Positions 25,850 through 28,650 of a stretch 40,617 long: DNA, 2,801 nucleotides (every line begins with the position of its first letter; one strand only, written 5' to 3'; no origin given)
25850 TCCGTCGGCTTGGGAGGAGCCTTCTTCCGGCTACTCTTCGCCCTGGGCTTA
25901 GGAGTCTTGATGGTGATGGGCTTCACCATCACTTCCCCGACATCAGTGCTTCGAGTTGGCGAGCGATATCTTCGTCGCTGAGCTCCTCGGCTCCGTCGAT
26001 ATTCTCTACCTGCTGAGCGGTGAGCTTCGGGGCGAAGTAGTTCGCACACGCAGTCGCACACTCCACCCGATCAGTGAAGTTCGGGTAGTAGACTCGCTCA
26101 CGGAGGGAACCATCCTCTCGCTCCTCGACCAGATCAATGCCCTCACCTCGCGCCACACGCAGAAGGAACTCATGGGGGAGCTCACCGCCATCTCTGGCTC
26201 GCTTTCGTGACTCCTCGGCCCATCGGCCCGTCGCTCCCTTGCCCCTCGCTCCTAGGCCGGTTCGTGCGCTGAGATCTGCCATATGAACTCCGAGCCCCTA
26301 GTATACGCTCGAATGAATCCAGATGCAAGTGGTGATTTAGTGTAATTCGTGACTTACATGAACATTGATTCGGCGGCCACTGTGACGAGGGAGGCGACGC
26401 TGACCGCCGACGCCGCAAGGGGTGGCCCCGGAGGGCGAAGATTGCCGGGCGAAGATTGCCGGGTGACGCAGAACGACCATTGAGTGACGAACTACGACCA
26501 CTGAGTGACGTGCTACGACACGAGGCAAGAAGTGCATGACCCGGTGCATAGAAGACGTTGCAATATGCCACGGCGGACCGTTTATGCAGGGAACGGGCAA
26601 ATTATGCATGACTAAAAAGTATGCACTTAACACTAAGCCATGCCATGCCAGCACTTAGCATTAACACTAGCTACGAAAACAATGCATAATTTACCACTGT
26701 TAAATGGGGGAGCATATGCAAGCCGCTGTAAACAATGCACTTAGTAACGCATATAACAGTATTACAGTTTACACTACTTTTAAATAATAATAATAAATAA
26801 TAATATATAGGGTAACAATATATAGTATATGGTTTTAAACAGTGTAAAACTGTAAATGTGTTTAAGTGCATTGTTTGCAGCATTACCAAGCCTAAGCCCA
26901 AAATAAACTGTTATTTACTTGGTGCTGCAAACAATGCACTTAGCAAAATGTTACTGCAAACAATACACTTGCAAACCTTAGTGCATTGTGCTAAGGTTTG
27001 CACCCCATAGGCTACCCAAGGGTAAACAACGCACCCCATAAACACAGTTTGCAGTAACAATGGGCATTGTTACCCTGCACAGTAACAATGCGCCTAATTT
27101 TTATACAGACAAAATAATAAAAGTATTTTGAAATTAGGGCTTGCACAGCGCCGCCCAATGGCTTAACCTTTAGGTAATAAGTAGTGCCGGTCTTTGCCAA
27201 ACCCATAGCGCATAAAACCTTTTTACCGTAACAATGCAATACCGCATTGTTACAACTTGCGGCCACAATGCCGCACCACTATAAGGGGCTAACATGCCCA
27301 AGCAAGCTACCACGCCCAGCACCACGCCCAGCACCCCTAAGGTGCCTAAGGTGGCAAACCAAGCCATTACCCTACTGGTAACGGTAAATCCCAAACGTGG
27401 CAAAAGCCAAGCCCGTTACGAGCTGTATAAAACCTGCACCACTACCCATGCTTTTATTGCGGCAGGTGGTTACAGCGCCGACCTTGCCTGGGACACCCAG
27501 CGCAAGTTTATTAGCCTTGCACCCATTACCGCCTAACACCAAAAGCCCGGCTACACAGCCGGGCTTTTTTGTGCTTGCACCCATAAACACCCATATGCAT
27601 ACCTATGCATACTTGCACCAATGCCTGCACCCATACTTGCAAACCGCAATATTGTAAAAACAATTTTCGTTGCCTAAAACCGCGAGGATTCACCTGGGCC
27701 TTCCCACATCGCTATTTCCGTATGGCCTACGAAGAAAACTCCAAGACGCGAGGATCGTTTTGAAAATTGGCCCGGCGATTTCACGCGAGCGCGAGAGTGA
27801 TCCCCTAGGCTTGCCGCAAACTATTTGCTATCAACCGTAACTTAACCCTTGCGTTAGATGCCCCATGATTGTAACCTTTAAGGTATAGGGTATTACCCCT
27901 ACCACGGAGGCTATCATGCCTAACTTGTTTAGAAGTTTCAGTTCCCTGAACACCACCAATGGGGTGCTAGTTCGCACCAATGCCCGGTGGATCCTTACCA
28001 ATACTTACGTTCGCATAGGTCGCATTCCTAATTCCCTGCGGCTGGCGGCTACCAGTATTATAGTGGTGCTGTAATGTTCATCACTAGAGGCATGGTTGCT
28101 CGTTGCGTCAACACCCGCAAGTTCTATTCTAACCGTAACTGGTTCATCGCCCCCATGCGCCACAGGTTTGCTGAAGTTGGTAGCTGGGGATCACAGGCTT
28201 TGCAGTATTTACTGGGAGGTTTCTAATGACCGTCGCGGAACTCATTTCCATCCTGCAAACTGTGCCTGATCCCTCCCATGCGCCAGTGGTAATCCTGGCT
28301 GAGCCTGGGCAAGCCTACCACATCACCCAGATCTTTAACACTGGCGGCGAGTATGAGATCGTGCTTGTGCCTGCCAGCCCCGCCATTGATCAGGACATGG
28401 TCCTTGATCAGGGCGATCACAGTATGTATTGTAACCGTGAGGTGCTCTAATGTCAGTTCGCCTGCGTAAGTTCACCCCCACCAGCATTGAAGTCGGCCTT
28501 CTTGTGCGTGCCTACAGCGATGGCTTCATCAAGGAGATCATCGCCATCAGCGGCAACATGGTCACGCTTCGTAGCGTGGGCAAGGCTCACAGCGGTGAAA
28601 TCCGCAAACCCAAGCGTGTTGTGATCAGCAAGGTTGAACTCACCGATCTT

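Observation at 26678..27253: Dense two-orientation array of an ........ word in the divergent control region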

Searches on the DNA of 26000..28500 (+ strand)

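Call 5: search_dna_similar(query=window:26000-28500:+, collection=phages, mode=near, max_rows=30)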
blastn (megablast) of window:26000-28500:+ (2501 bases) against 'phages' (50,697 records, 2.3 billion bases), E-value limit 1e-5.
No match.
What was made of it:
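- Tried and rejected: None found (call 5).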

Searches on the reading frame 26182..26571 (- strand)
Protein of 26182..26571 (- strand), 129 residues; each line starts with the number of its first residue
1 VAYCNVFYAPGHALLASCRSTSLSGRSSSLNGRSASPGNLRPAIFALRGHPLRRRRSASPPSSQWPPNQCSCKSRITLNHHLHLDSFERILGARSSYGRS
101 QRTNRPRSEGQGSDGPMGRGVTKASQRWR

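Call 7: search_protein_families(library=phrogs, proteins=[window:26182-26571:-], max_evalue=0.001)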
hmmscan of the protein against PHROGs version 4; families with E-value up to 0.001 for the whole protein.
window:26182-26571:- (129 aa): 0 families

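Call 8: search_protein_families(library=pfam, proteins=[window:26182-26571:-], max_evalue=0.01)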
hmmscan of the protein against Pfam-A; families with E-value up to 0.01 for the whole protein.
window:26182-26571:- (129 aa): 0 families
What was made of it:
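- Checked: No family hit was found for the ORFs at 26182-26654 (calls 7, 8).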

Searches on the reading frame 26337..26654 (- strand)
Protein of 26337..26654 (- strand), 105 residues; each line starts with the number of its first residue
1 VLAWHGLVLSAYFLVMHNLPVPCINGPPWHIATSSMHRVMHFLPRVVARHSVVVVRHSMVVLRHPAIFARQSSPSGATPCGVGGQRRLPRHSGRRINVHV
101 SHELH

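Call 7: search_protein_families(library=phrogs, proteins=[window:26337-26654:-], max_evalue=0.001)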
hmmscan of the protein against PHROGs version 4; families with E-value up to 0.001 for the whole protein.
window:26337-26654:- (105 aa): 0 families

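Call 8: search_protein_families(library=pfam, proteins=[window:26337-26654:-], max_evalue=0.01)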
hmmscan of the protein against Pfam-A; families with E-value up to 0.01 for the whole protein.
window:26337-26654:- (105 aa): 0 families
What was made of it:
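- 26283..27293 (.): Non-coding control region (~1 kb) between the leftward arm (small gene 25929-26282 in the terminase-small-subunit position, terminase large subunit TerL, portal...) and the rightward early arm (first gene 27294). No family hits for ORFs in it (calls 7, 8).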
